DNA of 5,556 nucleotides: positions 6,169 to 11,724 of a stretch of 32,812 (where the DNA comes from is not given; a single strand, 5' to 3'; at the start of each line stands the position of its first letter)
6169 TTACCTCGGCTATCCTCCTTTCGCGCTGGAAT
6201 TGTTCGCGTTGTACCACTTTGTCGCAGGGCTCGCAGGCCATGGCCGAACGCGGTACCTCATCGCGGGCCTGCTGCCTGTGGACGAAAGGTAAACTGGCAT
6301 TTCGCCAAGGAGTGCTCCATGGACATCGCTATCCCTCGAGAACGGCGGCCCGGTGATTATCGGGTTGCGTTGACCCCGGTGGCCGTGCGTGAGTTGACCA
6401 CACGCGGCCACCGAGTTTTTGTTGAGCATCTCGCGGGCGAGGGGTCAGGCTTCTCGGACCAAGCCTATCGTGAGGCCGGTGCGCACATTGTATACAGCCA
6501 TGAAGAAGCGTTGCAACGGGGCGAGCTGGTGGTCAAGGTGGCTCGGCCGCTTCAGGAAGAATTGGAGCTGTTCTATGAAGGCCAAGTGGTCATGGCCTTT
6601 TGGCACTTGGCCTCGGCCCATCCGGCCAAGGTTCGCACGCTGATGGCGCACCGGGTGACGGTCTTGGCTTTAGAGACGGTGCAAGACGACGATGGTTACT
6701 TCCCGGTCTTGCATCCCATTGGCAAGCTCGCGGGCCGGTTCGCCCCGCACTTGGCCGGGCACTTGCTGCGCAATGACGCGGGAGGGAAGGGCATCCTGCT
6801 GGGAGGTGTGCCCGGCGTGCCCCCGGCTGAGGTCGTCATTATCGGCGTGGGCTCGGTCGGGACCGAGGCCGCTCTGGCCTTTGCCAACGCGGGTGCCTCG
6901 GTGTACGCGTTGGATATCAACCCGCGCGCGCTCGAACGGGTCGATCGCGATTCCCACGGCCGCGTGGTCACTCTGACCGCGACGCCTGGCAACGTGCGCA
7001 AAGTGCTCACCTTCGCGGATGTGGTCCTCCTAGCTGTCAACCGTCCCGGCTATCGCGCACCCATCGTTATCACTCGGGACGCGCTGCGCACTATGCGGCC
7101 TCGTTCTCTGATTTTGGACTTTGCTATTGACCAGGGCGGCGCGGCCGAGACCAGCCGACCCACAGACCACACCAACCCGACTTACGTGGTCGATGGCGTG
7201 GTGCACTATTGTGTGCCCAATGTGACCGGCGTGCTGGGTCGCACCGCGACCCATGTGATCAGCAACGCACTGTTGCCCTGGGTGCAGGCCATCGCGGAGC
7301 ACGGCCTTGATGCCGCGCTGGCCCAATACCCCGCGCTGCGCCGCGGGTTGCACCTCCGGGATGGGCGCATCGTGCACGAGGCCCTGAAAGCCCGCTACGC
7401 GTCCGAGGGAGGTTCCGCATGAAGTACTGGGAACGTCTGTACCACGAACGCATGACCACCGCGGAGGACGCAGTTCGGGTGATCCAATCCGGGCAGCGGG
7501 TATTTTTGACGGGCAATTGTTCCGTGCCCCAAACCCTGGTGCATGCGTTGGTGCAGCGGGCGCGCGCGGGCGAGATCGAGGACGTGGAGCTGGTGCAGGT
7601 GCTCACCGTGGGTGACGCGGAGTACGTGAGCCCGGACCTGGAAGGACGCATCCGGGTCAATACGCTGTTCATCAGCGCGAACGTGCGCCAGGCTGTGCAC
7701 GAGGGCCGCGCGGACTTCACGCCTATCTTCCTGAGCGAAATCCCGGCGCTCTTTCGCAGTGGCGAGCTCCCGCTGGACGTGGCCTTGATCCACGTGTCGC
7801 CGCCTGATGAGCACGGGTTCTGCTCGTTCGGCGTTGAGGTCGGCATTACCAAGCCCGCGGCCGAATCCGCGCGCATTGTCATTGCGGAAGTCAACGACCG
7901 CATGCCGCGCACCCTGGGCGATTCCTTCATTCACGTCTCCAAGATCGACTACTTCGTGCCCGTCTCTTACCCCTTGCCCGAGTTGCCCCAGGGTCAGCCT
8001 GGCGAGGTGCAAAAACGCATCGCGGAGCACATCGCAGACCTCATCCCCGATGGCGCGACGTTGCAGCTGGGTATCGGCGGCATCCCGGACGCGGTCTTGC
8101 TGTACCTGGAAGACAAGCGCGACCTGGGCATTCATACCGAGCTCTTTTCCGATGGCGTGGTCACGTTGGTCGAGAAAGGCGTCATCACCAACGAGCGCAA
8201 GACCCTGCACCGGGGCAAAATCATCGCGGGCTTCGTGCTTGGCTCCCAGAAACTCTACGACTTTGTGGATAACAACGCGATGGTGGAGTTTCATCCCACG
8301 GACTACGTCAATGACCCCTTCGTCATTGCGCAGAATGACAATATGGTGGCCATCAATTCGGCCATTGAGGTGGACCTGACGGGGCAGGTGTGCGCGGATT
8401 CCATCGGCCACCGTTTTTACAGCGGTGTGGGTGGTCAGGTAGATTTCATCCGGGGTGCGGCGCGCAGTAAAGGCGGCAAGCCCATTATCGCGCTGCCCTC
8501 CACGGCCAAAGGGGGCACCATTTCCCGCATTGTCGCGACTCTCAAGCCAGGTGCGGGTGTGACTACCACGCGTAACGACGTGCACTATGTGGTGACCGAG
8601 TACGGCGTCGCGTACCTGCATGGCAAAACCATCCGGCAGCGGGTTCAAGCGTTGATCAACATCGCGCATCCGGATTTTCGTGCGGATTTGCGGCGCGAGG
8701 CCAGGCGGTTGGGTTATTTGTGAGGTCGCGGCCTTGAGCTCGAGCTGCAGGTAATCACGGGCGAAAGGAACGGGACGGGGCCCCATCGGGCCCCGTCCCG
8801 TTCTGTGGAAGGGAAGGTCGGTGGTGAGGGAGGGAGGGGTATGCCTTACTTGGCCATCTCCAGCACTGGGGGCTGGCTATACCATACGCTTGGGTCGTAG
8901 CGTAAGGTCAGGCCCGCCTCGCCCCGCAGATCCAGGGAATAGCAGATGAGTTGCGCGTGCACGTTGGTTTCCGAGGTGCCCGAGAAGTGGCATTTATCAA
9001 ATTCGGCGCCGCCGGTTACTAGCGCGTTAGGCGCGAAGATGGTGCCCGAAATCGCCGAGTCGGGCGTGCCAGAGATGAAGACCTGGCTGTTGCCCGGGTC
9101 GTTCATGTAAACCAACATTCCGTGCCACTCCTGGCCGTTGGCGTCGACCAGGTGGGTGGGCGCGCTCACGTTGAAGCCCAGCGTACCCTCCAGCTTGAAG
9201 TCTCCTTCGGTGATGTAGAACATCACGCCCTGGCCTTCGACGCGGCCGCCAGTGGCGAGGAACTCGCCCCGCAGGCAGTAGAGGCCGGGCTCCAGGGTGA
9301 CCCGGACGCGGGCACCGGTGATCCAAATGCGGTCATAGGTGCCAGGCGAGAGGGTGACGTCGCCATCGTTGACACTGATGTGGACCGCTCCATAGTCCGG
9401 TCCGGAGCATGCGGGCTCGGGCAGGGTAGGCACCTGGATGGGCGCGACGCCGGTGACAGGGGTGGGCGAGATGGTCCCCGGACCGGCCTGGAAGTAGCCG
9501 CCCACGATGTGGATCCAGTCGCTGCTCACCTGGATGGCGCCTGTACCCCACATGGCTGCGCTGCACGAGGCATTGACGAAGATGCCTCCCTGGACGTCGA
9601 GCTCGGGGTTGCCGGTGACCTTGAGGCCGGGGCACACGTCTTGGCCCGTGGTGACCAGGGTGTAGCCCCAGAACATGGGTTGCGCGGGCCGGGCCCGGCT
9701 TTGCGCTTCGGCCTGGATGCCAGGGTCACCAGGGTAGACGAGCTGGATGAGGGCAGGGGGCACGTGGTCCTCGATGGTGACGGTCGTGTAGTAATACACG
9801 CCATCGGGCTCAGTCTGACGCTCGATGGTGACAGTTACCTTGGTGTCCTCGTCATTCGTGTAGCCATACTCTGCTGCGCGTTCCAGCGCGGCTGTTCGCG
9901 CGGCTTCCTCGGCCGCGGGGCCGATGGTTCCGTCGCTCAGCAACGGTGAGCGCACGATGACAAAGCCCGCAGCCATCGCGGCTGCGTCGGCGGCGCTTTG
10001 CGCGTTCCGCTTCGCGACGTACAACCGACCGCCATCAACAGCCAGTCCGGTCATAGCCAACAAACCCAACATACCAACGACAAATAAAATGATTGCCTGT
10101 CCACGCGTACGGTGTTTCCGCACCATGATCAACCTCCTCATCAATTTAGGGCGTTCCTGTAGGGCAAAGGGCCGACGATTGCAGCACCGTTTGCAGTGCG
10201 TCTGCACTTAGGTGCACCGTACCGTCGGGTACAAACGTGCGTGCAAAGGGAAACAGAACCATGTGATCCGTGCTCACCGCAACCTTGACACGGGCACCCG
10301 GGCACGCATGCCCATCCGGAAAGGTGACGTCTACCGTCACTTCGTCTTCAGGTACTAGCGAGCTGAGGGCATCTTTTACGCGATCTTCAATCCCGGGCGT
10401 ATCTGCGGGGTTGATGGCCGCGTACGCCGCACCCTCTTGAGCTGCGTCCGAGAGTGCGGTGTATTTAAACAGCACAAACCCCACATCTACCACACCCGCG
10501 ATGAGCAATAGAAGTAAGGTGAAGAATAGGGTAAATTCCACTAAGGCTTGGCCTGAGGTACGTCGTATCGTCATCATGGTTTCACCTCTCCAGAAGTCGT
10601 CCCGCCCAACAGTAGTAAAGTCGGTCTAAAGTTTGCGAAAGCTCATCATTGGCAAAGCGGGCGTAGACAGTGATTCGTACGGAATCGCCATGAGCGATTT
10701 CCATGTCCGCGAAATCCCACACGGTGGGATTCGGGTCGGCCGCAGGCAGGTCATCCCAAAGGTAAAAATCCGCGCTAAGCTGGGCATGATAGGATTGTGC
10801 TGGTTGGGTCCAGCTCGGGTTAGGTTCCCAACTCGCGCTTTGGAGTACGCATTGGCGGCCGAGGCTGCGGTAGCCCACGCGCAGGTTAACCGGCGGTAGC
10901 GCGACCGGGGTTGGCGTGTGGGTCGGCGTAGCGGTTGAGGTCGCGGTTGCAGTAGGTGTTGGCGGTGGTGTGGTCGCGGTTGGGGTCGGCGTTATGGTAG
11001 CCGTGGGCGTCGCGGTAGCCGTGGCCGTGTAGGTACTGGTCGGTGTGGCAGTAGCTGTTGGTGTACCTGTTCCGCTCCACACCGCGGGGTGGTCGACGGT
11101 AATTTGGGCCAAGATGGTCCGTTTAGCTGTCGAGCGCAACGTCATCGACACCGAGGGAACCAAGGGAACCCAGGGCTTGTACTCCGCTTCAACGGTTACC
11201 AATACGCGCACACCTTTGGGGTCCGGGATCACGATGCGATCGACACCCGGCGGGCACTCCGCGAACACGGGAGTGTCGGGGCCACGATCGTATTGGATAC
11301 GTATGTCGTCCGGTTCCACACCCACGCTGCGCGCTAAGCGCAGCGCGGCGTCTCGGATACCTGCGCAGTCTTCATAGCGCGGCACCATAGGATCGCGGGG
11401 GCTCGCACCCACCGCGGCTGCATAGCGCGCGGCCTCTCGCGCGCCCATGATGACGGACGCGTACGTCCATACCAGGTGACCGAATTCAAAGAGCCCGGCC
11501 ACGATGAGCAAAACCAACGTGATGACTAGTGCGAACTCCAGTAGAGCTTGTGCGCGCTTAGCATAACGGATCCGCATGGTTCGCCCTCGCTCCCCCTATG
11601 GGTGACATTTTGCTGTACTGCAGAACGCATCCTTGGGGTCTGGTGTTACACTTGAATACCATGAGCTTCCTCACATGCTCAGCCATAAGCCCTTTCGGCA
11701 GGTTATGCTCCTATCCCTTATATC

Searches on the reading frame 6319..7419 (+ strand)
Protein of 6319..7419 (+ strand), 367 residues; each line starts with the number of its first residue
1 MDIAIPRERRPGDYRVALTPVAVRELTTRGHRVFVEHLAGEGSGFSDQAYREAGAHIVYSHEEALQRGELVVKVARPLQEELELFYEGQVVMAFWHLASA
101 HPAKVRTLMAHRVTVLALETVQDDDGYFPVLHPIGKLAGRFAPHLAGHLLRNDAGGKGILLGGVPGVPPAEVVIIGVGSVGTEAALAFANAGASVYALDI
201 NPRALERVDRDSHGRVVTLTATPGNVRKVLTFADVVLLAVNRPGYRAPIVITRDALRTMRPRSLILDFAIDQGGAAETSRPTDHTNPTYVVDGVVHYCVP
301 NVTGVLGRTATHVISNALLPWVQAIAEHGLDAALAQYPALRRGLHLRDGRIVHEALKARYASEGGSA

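Call 81: search_protein_families(library=pfam, proteins=[window:6319-7419:+], max_evalue=0.001)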
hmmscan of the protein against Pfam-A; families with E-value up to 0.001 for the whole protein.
window:6319-7419:+ (367 aa): 9 families
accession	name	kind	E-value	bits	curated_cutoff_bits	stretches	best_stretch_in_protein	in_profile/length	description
PF01262.27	AlaDh_PNT_C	-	1.5e-60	204.8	23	1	144-354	3-214/214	Alanine dehydrogenase/PNT, C-terminal domain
PF05222.21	AlaDh_PNT_N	-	2.3e-38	132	30.4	1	5-137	2-135/136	Alanine dehydrogenase/PNT, N-terminal domain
PF03807.23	F420_oxidored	-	4.3e-05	24.5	21.6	1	172-243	2-70/94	NADP oxidoreductase coenzyme F420-dependent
PF02737.24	3HCDH_N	-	4.6e-05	23.8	22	1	172-213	2-43/180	3-hydroxyacyl-CoA dehydrogenase, NAD binding domain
PF07992.20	Pyr_redox_2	-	4.9e-05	23.3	26.1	1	165-211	142-184/291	Pyridine nucleotide-disulphide oxidoreductase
PF00070.33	Pyr_redox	-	0.00024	22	22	1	172-212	2-42/82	Pyridine nucleotide-disulphide oxidoreductase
PF02826.25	2-Hacid_dh_C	-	0.00028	20.8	25.1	1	171-268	38-126/178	D-isomer specific 2-hydroxyacid dehydrogenase, NAD binding domain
PF02254.24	TrkA_N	-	0.00035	21.3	23.8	1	172-255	1-83/116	TrkA-N domain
PF03721.20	UDPG_MGDP_dh_N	-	0.00091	19.3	27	0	171-211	2-42/187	UDP-glucose/GDP-mannose dehydrogenase family, NAD binding domain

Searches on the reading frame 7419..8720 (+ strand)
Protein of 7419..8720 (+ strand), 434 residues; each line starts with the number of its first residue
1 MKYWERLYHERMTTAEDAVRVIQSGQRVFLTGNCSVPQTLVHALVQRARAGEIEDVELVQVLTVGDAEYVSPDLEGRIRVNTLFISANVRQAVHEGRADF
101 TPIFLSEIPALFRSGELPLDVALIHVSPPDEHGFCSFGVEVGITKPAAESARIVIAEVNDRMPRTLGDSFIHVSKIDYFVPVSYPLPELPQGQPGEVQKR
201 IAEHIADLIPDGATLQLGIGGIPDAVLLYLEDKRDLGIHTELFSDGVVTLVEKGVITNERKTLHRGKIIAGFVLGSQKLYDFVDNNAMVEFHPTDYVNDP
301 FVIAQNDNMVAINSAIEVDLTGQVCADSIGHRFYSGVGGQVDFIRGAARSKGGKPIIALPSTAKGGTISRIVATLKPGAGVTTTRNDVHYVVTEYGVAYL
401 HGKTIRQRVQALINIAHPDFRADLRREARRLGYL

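Call 82: search_protein_families(library=pfam, proteins=[window:7419-8720:+], max_evalue=0.001)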
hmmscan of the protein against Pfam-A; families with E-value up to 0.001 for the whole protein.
window:7419-8720:+ (434 aa): 3 families
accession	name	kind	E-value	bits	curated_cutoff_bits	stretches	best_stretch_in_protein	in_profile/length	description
PF13336.12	AcetylCoA_hyd_C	-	3.7e-74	248.2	23.7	1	275-428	1-154/154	Acetyl-CoA hydrolase/transferase C-terminal domain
PF02550.21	AcetylCoA_hydro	-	3.2e-29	102.8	24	1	9-180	6-187/198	Acetyl-CoA hydrolase/transferase N-terminal domain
PF01144.29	CoA_trans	-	2.5e-06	27.5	23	0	13-48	2-40/217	Coenzyme A transferase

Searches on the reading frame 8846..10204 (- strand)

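Call 81: search_protein_families(library=pfam, proteins=[window:8846-10204:-], max_evalue=0.001)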
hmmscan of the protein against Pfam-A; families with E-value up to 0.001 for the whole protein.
window:8846-10204:- (452 aa): 2 families
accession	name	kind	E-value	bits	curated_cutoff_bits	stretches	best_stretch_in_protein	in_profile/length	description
PF13400.11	Tad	-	3.3e-11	43.8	22.3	1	35-79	1-44/47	Putative Flp pilus-assembly TadE/G-like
PF23981.1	DUF7305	-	3.6e-05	24.2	27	0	321-403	88-149/185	Domain of unknown function (DUF7305)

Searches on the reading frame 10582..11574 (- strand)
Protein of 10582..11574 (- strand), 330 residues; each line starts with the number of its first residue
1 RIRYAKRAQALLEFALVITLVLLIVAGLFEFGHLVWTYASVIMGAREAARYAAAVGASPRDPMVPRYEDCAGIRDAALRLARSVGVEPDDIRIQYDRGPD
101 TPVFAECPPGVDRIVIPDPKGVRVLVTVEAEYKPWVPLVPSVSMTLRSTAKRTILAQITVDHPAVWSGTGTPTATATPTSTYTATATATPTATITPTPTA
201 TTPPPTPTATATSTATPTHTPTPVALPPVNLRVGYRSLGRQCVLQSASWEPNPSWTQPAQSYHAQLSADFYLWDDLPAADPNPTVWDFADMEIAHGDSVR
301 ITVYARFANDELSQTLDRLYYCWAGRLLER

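Call 81: search_protein_families(library=pfam, proteins=[window:10582-11574:-], max_evalue=0.001)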
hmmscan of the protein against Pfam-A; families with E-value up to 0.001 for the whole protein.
window:10582-11574:- (330 aa): 1 family
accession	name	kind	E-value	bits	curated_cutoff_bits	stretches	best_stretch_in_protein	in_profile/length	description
PF07811.17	TadE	-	3e-09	37.3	22.9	1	9-50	2-43/43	TadE-like protein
